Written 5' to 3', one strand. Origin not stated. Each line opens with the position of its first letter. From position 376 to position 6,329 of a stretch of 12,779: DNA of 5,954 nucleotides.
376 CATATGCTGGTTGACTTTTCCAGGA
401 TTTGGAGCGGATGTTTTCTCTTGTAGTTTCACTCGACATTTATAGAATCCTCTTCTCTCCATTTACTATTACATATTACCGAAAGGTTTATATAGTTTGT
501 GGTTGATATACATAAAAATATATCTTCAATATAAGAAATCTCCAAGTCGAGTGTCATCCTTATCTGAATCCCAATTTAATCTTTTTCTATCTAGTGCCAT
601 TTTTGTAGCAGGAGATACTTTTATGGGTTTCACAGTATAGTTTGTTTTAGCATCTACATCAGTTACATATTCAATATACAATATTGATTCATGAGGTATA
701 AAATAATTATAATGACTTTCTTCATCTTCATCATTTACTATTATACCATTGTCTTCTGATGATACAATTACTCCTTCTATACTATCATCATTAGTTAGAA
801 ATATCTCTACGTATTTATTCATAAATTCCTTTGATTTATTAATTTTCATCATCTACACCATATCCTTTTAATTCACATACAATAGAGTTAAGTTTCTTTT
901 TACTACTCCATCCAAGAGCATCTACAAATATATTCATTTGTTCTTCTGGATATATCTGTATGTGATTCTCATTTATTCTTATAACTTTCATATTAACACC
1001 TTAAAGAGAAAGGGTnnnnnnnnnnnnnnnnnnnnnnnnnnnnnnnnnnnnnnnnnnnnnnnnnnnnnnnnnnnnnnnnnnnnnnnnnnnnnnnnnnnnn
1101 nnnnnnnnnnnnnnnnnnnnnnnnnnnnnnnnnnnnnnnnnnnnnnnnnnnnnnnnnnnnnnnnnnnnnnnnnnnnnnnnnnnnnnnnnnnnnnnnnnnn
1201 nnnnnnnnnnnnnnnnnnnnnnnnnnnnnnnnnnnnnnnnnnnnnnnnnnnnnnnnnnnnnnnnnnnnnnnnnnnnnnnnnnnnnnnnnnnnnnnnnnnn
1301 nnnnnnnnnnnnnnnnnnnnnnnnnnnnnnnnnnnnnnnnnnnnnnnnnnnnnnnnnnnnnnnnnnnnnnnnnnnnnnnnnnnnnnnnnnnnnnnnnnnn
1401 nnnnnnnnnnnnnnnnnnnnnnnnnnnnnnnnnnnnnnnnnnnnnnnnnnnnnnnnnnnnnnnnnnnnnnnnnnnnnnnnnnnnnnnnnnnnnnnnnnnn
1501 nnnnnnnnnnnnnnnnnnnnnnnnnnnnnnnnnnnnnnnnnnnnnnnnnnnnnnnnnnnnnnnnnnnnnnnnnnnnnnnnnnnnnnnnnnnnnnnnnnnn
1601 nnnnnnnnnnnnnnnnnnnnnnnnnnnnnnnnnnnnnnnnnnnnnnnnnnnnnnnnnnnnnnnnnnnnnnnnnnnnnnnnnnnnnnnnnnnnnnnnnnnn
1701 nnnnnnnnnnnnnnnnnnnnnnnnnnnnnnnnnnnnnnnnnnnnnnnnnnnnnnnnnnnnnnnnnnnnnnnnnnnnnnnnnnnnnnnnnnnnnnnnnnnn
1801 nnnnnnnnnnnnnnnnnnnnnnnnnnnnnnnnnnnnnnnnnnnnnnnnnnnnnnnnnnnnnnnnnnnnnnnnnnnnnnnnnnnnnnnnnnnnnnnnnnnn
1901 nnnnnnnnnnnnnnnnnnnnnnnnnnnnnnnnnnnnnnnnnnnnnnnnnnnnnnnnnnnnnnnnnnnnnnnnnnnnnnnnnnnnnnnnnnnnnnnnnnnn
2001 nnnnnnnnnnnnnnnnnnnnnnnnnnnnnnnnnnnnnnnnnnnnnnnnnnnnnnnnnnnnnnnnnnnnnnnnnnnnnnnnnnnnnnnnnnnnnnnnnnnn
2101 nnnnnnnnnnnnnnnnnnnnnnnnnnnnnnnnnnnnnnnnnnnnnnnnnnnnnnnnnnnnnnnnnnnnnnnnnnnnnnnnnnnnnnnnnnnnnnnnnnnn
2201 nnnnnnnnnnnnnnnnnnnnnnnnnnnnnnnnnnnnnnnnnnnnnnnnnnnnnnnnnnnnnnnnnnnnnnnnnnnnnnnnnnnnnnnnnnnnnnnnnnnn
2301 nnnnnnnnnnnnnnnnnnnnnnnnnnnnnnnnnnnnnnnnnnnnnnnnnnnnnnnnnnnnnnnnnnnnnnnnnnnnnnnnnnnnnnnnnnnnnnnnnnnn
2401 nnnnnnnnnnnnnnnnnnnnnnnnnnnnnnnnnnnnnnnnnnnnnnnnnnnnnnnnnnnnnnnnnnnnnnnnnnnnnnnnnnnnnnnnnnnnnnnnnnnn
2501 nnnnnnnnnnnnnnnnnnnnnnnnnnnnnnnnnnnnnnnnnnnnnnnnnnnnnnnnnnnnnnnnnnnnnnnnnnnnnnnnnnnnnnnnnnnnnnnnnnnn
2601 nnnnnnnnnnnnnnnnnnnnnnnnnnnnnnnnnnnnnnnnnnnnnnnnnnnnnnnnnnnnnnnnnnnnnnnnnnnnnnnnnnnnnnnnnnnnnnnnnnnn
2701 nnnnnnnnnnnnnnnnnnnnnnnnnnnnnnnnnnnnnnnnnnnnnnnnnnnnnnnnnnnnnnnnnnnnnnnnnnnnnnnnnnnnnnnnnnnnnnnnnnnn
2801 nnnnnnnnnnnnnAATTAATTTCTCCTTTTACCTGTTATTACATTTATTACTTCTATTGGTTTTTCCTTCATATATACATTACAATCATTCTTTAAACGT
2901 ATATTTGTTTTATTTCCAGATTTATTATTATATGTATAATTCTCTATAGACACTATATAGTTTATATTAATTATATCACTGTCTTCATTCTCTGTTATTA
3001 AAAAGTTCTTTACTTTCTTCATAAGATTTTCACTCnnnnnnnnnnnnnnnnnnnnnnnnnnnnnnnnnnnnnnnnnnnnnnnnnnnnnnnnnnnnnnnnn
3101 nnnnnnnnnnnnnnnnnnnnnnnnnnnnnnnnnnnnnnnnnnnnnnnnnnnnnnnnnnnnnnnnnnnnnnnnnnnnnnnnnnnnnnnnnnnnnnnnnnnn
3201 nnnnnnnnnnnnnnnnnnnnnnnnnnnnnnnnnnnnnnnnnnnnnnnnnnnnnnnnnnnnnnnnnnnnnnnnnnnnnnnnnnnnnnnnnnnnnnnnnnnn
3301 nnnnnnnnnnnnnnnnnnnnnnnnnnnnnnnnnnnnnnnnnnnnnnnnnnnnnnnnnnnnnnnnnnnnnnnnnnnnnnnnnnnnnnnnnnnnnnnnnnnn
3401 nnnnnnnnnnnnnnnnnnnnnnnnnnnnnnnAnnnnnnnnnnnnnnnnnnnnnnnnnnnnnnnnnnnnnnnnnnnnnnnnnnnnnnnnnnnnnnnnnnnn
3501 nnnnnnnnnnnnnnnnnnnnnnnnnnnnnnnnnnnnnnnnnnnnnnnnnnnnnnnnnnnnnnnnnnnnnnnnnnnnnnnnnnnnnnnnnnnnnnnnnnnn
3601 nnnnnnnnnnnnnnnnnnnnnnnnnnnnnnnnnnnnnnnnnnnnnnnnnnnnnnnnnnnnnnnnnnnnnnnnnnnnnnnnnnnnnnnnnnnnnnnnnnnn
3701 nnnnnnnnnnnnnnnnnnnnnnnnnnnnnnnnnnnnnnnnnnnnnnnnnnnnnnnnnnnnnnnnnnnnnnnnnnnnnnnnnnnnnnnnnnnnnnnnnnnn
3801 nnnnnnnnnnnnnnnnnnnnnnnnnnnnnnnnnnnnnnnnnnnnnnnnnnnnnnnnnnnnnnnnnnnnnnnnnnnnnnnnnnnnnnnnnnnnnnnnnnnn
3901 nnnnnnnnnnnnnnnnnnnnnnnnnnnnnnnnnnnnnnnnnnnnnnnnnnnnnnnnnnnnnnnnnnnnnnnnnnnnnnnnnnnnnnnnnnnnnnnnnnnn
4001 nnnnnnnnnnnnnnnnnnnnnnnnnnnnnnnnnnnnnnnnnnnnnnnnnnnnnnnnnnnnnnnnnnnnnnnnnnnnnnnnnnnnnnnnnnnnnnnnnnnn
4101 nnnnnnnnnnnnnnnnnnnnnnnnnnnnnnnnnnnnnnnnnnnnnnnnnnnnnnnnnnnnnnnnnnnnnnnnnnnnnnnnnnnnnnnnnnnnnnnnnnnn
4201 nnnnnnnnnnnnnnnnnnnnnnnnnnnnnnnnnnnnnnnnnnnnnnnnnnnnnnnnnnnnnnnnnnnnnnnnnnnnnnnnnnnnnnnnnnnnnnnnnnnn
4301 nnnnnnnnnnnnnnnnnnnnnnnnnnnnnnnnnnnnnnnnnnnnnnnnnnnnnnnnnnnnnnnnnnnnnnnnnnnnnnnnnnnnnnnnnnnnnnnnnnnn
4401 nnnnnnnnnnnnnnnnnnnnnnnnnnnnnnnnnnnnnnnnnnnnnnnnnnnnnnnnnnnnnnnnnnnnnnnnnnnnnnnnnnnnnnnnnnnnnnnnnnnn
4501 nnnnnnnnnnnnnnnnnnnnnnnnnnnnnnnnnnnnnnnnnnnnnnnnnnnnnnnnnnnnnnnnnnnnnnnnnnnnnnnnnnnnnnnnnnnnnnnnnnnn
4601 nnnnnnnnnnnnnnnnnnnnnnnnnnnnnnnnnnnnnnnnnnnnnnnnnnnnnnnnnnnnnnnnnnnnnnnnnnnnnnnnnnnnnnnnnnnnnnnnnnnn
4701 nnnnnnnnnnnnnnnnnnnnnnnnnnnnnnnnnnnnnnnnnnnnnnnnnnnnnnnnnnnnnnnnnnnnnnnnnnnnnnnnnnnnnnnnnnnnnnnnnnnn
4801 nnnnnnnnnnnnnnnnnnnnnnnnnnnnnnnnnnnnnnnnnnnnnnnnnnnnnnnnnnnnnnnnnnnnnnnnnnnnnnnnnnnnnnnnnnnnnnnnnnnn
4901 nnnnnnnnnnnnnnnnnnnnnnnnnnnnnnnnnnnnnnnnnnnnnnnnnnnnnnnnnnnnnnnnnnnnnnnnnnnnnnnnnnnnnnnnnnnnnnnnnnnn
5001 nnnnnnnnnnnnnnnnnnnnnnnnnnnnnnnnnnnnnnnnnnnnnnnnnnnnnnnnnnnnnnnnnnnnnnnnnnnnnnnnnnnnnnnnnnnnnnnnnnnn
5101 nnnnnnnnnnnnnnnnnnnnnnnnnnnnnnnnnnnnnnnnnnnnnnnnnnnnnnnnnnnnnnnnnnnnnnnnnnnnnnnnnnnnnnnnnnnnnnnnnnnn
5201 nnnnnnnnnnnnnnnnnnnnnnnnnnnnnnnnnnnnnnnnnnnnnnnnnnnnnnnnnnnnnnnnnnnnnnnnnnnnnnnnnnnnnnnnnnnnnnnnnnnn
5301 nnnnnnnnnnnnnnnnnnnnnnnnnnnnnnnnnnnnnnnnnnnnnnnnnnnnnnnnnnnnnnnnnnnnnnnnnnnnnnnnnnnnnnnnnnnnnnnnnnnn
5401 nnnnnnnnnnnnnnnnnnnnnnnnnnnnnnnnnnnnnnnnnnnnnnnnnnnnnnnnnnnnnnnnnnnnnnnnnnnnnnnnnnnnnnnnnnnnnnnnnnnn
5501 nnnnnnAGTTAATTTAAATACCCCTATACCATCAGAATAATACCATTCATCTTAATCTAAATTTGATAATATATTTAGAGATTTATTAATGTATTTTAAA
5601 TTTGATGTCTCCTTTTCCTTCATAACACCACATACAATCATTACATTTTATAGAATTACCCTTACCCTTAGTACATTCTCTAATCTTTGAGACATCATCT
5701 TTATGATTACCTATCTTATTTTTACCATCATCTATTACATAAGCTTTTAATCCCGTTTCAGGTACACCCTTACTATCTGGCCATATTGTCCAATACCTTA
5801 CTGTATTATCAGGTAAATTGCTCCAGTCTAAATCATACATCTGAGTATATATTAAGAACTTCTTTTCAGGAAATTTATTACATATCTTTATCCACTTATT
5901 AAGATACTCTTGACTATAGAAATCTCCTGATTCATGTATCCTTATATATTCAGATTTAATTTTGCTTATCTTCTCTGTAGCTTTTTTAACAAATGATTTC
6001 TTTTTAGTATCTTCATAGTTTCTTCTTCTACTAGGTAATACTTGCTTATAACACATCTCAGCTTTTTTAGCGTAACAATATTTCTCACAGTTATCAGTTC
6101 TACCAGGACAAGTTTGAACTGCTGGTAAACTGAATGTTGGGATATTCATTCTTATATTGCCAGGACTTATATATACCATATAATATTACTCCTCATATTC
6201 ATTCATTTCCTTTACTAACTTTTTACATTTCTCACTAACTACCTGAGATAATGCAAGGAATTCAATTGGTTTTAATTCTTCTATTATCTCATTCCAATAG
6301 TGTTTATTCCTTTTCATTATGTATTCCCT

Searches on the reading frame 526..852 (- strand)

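Call 36: search_protein_families(library=pfam, proteins=[window:526-852:-], max_evalue=0.01)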
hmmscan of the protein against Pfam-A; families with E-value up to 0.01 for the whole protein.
window:526-852:- (108 aa): 1 family
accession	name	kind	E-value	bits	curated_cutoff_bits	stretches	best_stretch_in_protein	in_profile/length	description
PF21838.2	DUF6897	-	0.0038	17.3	23.9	1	8-48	7-46/58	Domain of unknown function (DUF6897)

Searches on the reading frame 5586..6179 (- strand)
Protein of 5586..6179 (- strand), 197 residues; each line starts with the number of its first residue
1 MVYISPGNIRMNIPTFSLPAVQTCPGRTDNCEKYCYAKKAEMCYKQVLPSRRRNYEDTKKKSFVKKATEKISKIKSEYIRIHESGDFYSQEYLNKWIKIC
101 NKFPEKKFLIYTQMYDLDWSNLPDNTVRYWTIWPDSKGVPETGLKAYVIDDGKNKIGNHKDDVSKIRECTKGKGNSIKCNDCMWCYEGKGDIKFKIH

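Call 9: search_protein_families(library=phrogs, proteins=[window:5586-6179:-], max_evalue=0.01)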
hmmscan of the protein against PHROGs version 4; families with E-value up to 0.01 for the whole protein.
window:5586-6179:- (197 aa): 2 families
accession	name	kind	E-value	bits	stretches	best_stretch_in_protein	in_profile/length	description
phrog_1392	-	unknown function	1.9e-23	84.2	1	15-194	71-275/296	-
phrog_2554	-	unknown function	2.6e-06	27.7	1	22-197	347-512/529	-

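Call 10: search_protein_families(library=ncbifam, proteins=[window:5586-6179:-], max_evalue=0.01)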
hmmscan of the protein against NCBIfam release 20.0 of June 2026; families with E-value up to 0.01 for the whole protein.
window:5586-6179:- (197 aa): 0 families

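Call 36: search_protein_families(library=pfam, proteins=[window:5586-6179:-], max_evalue=0.01)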
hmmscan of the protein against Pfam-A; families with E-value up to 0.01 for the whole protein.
window:5586-6179:- (197 aa): 1 family
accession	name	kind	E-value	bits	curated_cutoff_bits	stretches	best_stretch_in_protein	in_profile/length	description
PF17338.8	GP88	-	1.2e-26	94.4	24.4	1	15-131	27-157/230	Gene product 88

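Call 76: search_dna_similar(query=window:5586-6179:-, collection=phages, mode=protein, max_rows=15)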
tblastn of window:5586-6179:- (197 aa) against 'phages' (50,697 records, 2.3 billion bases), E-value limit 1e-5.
Records with a match: 356; places in all: 418; records where one place covers at least 80% of the query: 82.
Best place of each record, by identity: <60% 356.
By first word of the organism name: Mycobacterium 271; Streptomyces 74; Synechococcus 5; Fromanvirus 4; Caudoviricetes 2.
By host as written in the record: Mycobacterium smegmatis mc2 155 205; Mycobacterium smegmatis mc#155 42; Streptomyces griseus ATCC 10137 32; Streptomyces lividans JI 1326 16; - 13; Mycobacterium smegmatis mc2155 12; Streptomyces sanglieri UNT16F27A 5; Streptomyces mirabilis NRRL B-2400 4; and 16 more.
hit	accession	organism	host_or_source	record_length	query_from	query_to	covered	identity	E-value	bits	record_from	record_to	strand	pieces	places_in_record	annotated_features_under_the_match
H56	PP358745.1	Streptomyces phage Enygma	Streptomyces mirabilis NRRL B-2400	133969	15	195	92%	28.2%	3e-10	64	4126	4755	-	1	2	7: hypothetical protein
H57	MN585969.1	Mycobacterium phage Dieselweasel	Mycobacterium smegmatis mc2 155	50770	15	196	92%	27.4%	6e-7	55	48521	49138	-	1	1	91: hypothetical protein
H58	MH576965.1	Streptomyces phage StarPlatinum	Streptomyces griseus ATCC 10137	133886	15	194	91%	27.6%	1e-10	65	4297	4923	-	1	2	7: hypothetical protein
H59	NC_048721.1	Streptomyces phage StarPlatinum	Streptomyces griseus ATCC 10137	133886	15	194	91%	27.6%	1e-10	65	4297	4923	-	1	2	7: hypothetical protein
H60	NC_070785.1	Streptomyces phage Wakanda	Streptomyces sanglieri UNT16F27A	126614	16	194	91%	27.4%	2e-11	68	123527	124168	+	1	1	259: hypothetical protein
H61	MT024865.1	Streptomyces phage Wakanda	Streptomyces sanglieri UNT16F27A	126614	16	194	91%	27.4%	2e-11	68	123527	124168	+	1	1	259: hypothetical protein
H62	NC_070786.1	Streptomyces phage Muntaha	Streptomyces sanglieri UNT16F27A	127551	16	194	91%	27.4%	2e-11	68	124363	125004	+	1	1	262: hypothetical protein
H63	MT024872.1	Streptomyces phage Muntaha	Streptomyces sanglieri UNT16F27A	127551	16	194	91%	27.4%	2e-11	68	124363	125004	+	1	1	262: hypothetical protein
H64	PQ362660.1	Streptomyces phage Elmer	Streptomyces lividans JI 1326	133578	16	194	91%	27.4%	1e-7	57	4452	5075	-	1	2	8: hypothetical protein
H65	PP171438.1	Streptomyces phage Ankus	soil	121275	16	194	91%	27.2%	4e-10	64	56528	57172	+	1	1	record has no annotation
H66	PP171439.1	Streptomyces phage Byblos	soil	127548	16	194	91%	27.2%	4e-10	64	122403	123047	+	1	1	record has no annotation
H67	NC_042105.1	Streptomyces phage BillNye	Streptomyces viridochromogenes DSM40736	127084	16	194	91%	27.1%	2e-12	71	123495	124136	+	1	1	hypothetical protein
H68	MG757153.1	Streptomyces phage BillNye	Streptomyces viridochromogenes DSM40736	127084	16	194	91%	27.1%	2e-12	71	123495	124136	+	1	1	hypothetical protein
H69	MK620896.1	Streptomyces phage Circinus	Streptomyces griseofuscus ATCC 23916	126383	16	194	91%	27.1%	2e-12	71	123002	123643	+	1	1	244: hypothetical protein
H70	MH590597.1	Streptomyces phage LukeCage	Streptomyces griseus ATCC 10137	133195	15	194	91%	26.3%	2e-8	59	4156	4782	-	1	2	7: hypothetical protein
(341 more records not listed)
